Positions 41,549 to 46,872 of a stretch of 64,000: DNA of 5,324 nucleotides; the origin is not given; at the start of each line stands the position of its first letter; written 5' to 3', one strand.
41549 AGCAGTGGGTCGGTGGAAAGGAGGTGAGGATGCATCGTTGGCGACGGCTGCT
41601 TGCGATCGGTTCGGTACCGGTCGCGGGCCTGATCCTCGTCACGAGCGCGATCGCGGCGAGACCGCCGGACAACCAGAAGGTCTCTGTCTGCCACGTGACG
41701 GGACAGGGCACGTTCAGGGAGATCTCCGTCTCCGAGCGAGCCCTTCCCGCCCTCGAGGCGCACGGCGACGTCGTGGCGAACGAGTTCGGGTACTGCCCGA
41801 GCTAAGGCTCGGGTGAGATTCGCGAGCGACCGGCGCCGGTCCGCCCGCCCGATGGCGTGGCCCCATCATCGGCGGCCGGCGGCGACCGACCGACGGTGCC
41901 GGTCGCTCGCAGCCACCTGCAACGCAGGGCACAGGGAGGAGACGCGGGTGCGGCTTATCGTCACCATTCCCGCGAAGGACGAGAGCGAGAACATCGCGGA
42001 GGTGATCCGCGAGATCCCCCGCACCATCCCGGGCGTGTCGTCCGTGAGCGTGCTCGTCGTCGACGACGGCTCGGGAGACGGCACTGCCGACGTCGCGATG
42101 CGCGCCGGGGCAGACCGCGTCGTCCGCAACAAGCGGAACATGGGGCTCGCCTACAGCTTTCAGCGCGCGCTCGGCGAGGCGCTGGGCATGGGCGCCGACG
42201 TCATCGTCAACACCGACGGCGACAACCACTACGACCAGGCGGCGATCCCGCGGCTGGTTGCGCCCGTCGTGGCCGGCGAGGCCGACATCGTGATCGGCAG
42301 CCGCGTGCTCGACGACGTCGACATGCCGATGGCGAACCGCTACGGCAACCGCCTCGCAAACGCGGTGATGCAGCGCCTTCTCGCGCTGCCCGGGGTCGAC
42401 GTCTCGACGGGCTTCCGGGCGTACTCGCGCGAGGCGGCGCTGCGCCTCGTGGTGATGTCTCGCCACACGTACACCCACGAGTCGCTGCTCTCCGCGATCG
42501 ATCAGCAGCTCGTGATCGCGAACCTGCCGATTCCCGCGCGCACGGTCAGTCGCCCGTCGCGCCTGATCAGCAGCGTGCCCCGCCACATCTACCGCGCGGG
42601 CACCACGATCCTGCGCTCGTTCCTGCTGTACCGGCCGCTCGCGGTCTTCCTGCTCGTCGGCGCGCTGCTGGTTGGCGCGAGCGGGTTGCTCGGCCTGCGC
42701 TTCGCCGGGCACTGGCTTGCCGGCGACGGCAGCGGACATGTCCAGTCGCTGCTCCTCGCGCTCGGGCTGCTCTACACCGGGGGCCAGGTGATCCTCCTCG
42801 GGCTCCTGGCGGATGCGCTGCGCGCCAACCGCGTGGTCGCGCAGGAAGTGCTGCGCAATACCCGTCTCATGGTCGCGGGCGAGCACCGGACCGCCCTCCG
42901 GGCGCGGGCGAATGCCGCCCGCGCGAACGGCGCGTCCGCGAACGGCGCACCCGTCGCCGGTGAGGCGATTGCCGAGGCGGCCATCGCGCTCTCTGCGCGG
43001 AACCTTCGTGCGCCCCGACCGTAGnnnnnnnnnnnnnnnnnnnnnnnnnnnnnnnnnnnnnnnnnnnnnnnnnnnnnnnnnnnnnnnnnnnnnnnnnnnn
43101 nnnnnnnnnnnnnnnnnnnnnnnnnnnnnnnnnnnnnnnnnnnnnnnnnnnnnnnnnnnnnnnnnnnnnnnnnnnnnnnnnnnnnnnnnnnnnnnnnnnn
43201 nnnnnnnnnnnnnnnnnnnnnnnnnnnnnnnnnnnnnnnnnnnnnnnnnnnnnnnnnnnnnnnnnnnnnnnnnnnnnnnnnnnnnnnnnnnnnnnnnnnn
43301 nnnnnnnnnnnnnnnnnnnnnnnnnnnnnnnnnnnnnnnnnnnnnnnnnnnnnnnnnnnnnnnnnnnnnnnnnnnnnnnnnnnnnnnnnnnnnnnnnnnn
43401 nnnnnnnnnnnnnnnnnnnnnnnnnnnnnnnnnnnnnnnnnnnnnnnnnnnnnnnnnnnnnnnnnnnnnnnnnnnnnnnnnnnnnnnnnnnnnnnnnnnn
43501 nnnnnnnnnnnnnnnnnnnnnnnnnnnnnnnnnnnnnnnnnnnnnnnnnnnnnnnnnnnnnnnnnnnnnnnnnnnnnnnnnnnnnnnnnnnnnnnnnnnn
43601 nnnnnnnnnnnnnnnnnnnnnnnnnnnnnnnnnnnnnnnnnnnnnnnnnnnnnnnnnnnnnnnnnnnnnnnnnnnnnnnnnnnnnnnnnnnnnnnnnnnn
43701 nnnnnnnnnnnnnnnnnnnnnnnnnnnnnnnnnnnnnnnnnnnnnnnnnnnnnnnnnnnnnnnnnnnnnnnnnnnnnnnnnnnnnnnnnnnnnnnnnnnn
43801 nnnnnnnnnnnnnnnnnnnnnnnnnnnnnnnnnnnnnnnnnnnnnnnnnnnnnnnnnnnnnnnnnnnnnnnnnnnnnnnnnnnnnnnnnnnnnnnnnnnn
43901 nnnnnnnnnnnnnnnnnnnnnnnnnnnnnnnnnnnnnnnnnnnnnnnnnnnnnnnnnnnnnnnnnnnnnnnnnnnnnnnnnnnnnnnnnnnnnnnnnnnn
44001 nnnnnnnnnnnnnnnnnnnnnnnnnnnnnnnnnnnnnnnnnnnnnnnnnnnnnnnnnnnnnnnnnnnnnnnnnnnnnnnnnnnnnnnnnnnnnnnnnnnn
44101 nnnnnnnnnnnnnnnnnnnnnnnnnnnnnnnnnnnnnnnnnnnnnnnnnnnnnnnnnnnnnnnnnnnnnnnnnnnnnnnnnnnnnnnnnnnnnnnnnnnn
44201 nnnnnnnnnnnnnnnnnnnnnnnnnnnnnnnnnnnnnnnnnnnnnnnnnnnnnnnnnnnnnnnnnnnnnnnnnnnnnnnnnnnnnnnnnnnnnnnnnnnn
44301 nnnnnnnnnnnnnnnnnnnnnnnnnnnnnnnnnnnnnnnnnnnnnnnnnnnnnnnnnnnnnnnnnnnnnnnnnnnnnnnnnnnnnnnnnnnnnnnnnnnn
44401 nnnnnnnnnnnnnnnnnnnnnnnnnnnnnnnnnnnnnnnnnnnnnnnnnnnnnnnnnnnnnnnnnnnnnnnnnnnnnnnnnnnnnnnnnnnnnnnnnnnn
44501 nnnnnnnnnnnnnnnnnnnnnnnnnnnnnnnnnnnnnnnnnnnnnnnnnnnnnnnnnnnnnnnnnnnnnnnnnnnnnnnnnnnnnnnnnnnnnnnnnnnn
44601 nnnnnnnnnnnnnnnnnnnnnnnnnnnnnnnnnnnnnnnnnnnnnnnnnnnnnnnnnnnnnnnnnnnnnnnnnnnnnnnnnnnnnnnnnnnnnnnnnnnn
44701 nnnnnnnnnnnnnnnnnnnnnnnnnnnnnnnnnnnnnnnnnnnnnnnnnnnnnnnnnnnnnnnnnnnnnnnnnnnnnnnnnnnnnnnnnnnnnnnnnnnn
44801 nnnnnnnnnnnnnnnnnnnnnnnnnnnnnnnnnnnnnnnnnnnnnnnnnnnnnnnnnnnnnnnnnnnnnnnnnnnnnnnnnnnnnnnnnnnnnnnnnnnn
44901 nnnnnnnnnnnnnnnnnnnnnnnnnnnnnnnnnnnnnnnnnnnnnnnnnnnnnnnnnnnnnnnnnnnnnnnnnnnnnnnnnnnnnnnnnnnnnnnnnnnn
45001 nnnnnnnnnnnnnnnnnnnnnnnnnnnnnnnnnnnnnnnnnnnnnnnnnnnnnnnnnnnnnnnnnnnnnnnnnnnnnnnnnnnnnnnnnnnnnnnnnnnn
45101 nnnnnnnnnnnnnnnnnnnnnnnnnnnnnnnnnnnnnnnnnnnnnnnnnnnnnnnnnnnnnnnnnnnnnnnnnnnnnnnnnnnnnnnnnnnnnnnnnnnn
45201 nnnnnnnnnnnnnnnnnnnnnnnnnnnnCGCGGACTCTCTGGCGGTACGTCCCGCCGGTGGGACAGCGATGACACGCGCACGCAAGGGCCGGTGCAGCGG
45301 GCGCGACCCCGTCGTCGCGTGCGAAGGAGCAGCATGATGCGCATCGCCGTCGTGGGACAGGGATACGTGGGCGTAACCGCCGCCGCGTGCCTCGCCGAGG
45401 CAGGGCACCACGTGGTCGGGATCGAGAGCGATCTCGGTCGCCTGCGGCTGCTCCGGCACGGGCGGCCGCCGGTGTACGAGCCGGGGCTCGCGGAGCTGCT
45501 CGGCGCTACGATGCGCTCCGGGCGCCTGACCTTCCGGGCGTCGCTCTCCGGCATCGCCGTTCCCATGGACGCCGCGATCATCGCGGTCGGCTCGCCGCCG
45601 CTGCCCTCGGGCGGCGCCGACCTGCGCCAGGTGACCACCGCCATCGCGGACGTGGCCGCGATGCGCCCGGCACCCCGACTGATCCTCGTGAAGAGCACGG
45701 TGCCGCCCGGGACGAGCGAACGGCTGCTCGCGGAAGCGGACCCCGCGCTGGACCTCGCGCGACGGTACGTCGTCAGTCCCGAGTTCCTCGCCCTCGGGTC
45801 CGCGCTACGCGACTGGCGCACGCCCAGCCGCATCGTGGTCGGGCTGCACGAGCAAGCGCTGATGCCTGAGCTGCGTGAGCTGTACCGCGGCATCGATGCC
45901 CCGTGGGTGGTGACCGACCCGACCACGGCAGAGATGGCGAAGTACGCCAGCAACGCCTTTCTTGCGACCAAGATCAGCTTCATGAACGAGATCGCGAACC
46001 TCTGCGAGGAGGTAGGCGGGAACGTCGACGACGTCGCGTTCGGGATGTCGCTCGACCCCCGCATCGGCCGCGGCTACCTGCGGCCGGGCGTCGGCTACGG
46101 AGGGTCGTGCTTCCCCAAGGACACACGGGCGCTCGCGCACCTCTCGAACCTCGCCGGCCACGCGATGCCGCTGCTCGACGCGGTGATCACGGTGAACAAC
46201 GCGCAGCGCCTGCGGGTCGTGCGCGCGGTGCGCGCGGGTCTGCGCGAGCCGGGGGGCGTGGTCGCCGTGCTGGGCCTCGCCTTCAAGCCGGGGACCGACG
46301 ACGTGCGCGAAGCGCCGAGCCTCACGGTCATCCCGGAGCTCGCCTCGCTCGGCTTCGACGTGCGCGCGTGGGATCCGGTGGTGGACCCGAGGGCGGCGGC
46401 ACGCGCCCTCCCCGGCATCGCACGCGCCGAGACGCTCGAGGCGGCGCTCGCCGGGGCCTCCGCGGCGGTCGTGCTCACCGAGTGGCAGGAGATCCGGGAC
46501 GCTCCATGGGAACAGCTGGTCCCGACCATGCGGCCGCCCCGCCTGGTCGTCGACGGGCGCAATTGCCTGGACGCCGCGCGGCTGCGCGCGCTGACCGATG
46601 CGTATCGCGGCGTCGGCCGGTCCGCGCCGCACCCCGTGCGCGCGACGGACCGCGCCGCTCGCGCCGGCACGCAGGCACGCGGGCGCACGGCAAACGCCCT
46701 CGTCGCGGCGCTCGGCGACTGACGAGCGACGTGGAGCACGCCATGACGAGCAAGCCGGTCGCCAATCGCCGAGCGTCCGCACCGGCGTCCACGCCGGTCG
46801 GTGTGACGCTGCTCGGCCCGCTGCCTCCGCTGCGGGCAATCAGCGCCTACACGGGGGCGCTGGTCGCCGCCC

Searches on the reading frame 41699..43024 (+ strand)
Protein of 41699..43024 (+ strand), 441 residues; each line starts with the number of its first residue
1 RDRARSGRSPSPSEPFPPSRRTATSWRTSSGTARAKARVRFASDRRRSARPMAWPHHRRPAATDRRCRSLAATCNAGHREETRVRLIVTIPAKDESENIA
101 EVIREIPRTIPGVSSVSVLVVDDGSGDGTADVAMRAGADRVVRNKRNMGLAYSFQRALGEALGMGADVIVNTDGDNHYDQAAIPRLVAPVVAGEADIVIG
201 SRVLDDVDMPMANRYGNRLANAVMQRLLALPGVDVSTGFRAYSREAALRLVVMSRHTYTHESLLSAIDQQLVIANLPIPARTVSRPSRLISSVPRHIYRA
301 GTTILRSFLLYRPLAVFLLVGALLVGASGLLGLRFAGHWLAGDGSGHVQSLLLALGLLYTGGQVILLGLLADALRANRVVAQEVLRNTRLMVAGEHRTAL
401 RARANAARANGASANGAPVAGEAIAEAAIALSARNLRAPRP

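Call 22: search_protein_families(library=pfam, proteins=[window:41699-43024:+], max_evalue=0.01)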
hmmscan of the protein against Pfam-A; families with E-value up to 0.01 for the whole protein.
window:41699-43024:+ (441 aa): 1 family
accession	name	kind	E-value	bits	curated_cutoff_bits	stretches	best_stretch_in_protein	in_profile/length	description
PF00535.33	Glycos_transf_2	-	3.7e-16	60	23.3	1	88-247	2-164/168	Glycosyl transferase family 2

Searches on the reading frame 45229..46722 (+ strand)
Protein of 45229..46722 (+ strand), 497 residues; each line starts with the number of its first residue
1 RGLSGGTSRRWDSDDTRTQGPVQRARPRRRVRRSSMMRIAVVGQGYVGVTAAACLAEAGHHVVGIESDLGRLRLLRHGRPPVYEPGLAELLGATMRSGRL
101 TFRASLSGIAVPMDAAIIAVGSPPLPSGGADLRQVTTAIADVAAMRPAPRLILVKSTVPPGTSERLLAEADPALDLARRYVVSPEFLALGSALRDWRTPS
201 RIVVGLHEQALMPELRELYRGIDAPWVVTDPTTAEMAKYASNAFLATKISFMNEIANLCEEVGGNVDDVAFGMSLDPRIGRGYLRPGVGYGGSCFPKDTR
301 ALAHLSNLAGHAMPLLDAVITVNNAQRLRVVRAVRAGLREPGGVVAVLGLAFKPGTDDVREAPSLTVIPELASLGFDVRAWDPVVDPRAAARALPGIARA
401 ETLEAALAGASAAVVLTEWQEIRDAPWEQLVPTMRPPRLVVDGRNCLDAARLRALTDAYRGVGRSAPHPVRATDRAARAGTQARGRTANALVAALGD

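Call 23: search_protein_families(library=pfam, proteins=[window:45229-46722:+], max_evalue=0.01)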
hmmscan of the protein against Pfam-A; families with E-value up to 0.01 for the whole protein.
window:45229-46722:+ (497 aa): 5 families
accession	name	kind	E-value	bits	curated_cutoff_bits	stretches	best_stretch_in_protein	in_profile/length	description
PF03721.20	UDPG_MGDP_dh_N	-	2.2e-39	135.4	27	1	37-214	1-183/187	UDP-glucose/GDP-mannose dehydrogenase family, NAD binding domain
PF00984.24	UDPG_MGDP_dh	-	1.4e-36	124.9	25.4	1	233-324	2-93/94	UDP-glucose/GDP-mannose dehydrogenase family, central domain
PF03720.21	UDPG_MGDP_dh_C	-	1.3e-28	99.8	30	1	346-448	1-102/103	UDP-glucose/GDP-mannose dehydrogenase family, UDP binding domain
PF07992.20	Pyr_redox_2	-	0.0015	18.4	26.1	1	33-66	142-172/291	Pyridine nucleotide-disulphide oxidoreductase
PF01266.30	DAO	-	0.0016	18.5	27.9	1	38-68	1-31/353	FAD dependent oxidoreductase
